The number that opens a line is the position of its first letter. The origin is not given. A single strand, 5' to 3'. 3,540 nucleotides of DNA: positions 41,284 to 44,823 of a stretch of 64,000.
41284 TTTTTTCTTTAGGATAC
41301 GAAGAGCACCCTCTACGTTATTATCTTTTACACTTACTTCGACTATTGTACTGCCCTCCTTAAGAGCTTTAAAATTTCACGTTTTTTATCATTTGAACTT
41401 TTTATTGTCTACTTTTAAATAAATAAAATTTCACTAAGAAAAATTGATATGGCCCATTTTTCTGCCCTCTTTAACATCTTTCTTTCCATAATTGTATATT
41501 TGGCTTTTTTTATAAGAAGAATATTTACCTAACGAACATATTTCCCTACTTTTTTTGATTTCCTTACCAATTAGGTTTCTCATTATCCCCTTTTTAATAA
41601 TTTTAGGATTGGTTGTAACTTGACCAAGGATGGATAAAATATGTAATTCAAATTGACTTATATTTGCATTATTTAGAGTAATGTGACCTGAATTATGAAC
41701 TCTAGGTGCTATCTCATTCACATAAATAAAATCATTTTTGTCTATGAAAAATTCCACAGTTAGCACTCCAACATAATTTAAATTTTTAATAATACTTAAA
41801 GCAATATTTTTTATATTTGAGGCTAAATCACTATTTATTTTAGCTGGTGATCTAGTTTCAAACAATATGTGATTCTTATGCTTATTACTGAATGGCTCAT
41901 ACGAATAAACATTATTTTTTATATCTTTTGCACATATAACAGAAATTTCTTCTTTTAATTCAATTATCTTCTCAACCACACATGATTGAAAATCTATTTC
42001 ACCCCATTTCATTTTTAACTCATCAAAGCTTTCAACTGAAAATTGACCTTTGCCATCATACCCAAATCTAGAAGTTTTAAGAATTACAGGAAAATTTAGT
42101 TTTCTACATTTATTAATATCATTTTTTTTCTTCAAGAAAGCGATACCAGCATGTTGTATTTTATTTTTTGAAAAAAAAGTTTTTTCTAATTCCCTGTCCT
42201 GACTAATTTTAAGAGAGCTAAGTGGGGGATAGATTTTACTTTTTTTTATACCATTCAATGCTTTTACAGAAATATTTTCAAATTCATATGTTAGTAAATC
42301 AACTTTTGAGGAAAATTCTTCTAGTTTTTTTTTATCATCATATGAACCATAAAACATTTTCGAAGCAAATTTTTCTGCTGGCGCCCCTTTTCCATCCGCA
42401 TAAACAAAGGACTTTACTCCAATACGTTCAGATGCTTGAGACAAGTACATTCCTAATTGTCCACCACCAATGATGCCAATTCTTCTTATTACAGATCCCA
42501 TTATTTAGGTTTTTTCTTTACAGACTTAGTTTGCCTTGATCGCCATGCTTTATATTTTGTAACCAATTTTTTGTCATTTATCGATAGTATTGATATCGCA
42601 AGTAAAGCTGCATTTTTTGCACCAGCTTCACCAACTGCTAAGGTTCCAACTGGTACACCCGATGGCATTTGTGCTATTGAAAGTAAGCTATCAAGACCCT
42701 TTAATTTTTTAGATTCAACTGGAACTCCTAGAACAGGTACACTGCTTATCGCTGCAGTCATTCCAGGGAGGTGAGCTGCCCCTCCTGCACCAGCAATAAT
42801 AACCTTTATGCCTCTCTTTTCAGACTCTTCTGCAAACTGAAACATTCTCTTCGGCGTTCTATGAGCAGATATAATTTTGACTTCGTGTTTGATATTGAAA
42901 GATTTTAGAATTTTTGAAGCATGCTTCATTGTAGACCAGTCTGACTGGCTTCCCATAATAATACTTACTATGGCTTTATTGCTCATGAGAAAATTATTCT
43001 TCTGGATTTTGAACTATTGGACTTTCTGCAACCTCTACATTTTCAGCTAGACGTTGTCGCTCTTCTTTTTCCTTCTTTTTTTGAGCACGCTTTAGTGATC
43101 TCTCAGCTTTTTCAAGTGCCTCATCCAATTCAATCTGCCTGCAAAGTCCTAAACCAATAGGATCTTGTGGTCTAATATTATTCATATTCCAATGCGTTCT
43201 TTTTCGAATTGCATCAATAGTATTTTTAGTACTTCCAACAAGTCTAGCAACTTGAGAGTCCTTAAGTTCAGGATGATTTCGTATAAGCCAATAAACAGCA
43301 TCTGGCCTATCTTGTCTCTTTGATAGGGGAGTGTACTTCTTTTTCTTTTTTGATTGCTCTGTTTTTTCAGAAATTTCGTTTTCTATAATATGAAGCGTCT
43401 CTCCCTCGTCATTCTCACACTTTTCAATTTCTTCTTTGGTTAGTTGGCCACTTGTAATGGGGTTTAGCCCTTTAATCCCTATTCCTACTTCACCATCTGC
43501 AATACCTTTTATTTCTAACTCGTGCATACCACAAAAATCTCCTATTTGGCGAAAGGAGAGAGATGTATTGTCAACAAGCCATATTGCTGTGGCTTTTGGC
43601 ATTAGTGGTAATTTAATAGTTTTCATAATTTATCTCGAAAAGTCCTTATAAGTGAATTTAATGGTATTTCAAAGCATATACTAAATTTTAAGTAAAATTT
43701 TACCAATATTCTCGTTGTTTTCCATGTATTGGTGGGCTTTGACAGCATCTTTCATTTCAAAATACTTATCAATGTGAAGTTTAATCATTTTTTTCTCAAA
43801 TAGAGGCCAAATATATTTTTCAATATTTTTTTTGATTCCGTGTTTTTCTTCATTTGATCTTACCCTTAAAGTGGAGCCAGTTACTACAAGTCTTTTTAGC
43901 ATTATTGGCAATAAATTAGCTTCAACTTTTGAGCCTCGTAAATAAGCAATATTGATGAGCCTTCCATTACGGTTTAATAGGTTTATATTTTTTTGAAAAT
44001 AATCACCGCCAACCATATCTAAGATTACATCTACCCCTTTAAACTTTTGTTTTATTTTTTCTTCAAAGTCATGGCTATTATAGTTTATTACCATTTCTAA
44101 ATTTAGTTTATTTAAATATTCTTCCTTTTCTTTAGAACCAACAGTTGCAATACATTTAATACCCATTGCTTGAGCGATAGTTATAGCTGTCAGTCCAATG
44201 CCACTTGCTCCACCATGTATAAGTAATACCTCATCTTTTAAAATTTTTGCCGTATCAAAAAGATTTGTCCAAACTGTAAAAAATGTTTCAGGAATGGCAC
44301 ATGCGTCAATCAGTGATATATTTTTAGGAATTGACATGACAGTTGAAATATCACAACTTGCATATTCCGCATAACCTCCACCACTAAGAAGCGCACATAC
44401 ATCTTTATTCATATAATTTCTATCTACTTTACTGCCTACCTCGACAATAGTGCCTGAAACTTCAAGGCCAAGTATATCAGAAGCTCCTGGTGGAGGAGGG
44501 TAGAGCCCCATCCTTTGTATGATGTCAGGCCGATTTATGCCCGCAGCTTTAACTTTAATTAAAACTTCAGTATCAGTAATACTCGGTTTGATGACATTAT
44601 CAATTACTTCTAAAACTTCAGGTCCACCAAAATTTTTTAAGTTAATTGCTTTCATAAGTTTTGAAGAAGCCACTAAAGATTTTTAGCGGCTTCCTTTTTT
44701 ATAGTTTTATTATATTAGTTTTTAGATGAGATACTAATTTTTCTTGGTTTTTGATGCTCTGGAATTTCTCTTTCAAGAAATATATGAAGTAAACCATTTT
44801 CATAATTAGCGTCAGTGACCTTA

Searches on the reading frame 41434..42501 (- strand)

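Call 60: search_protein_families(library=pfam, proteins=[window:41434-42501:-], max_evalue=0.00001)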
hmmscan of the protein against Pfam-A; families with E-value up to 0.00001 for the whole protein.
window:41434-42501:- (355 aa): 5 families
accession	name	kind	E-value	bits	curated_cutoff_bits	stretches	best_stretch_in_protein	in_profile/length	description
PF02222.28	ATP-grasp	-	3.5e-48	164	27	1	109-284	2-179/179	ATP-grasp domain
PF22660.2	RS_preATP-grasp-like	-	5.1e-23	81.7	27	1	6-101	2-98/98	Ribonucleotide synthetase preATP-grasp domain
PF17769.7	PurK_C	-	4.6e-11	42.7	22.6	1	306-354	2-45/56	Phosphoribosylaminoimidazole carboxylase C-terminal domain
PF02786.22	CPSase_L_D2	-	2.7e-09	37.3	19.8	1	126-275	28-187/211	Carbamoyl-phosphate synthase L chain, ATP binding domain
PF07478.18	Dala_Dala_lig_C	-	5.3e-08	33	24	1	128-265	28-173/204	D-ala D-ala ligase C-terminus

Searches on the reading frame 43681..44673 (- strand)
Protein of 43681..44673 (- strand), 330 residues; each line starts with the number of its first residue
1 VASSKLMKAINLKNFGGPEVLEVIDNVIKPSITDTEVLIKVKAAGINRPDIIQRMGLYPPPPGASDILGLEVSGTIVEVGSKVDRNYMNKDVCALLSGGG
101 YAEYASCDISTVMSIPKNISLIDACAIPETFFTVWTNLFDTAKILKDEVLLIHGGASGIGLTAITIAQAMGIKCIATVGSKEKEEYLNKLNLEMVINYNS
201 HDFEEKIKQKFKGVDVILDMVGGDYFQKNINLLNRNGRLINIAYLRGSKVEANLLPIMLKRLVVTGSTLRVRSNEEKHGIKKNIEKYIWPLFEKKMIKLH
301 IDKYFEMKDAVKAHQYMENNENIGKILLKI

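Call 60: search_protein_families(library=pfam, proteins=[window:43681-44673:-], max_evalue=0.00001)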
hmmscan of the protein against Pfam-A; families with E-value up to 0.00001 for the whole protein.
window:43681-44673:- (330 aa): 3 families
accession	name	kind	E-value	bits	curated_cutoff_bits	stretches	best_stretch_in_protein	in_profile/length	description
PF00107.32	ADH_zinc_N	-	5.9e-24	84.9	31.8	1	158-274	1-118/129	Zinc-binding dehydrogenase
PF13602.12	ADH_zinc_N_2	-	2.8e-21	77.3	27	1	193-328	4-134/134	Zinc-binding dehydrogenase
PF08240.17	ADH_N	-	1.7e-12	47.9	23.5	1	34-117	2-104/104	Alcohol dehydrogenase GroES-like domain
